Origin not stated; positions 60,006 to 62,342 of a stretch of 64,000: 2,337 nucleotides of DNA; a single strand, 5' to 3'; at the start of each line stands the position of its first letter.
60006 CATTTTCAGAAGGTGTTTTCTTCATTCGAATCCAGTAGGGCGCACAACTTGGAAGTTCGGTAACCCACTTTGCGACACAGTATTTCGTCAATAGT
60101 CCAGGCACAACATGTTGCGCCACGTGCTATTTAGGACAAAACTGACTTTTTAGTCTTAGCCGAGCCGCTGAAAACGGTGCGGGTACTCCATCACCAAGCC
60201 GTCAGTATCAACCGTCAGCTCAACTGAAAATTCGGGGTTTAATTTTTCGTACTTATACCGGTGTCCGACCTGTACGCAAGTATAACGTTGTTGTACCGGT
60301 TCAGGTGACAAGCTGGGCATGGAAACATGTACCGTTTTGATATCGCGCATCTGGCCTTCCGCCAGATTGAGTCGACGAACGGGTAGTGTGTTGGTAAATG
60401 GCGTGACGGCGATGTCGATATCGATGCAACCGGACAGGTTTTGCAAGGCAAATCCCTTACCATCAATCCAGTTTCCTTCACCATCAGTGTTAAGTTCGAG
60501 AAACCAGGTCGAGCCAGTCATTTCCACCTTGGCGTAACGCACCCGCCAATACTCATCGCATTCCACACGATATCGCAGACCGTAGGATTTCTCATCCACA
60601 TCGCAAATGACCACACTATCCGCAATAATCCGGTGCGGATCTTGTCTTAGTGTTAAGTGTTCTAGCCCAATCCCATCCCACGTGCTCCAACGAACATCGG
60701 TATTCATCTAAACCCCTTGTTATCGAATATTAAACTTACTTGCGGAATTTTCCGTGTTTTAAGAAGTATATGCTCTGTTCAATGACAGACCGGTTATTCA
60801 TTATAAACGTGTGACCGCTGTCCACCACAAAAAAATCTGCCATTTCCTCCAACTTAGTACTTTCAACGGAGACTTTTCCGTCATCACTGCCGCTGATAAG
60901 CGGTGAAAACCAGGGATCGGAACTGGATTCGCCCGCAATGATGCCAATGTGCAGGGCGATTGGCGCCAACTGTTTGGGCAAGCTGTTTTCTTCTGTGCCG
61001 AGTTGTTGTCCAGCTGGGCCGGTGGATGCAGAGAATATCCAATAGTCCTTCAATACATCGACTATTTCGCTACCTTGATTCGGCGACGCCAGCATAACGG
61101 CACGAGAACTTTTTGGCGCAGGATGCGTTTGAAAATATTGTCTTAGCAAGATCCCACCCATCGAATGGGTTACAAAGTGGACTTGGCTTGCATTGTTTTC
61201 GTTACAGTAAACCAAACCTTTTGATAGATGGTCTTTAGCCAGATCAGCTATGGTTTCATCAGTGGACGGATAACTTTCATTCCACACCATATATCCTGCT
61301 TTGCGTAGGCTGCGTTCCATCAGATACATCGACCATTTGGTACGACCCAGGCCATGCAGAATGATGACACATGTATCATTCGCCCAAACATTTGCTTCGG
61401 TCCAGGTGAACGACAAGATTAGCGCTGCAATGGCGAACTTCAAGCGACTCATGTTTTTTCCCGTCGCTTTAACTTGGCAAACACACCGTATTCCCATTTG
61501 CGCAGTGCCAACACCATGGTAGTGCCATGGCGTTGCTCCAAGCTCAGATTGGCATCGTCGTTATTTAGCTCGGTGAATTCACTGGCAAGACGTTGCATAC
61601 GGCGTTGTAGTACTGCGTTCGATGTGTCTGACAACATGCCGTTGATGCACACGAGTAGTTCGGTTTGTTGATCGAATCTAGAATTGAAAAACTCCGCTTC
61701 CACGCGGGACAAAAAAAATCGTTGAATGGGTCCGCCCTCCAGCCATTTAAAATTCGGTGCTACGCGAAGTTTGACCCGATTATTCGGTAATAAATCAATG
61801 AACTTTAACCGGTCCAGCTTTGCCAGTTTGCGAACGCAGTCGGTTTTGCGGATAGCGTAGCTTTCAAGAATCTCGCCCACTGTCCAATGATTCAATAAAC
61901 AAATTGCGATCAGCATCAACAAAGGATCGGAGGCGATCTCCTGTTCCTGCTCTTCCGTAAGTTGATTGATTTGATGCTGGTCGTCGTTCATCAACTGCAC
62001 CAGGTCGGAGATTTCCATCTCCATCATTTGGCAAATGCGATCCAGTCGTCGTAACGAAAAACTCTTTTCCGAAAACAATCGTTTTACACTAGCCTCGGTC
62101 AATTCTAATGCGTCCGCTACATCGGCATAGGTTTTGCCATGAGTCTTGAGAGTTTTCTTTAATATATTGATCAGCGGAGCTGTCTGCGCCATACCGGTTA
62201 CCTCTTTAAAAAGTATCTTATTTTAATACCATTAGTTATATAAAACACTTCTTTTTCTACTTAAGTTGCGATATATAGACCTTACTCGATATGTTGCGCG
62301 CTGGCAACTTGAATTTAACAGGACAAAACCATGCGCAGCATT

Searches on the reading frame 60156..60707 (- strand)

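Call 58: search_protein_families(library=pfam, proteins=[window:60156-60707:-], max_evalue=0.00001)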
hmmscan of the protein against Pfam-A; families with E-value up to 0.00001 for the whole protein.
window:60156-60707:- (183 aa): 1 family
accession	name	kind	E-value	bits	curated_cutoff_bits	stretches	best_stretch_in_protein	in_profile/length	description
PF06475.18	Glycolipid_bind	-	6.6e-56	189.2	25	1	5-181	2-180/180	Putative glycolipid-binding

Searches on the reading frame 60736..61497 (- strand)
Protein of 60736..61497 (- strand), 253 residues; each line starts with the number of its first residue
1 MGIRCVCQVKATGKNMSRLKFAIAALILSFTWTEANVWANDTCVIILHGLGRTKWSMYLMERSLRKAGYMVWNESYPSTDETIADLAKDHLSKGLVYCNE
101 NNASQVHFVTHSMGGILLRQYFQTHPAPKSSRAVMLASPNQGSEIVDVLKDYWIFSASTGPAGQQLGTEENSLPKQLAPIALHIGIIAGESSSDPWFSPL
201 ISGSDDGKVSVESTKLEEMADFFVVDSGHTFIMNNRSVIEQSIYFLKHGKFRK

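Call 58: search_protein_families(library=pfam, proteins=[window:60736-61497:-], max_evalue=0.00001)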
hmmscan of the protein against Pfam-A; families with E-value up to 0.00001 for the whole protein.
window:60736-61497:- (253 aa): 1 family
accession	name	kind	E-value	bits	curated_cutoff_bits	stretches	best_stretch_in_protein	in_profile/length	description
PF00561.26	Abhydrolase_1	-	6.1e-06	26.5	25.8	0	46-139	5-102/245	alpha/beta hydrolase fold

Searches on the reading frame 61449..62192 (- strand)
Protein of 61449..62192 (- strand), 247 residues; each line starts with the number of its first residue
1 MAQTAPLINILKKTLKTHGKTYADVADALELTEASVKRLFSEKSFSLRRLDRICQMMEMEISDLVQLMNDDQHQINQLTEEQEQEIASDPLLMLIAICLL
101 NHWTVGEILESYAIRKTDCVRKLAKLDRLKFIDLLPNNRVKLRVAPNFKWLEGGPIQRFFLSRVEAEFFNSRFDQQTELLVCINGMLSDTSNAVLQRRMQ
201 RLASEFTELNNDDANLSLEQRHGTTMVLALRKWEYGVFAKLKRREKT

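Call 58: search_protein_families(library=pfam, proteins=[window:61449-62192:-], max_evalue=0.00001)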
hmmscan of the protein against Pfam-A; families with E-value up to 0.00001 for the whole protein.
window:61449-62192:- (247 aa): 1 family
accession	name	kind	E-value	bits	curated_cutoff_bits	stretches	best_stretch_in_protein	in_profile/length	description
PF13443.12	HTH_26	-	4.2e-09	37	22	1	11-67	2-60/63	Cro/C1-type HTH DNA-binding domain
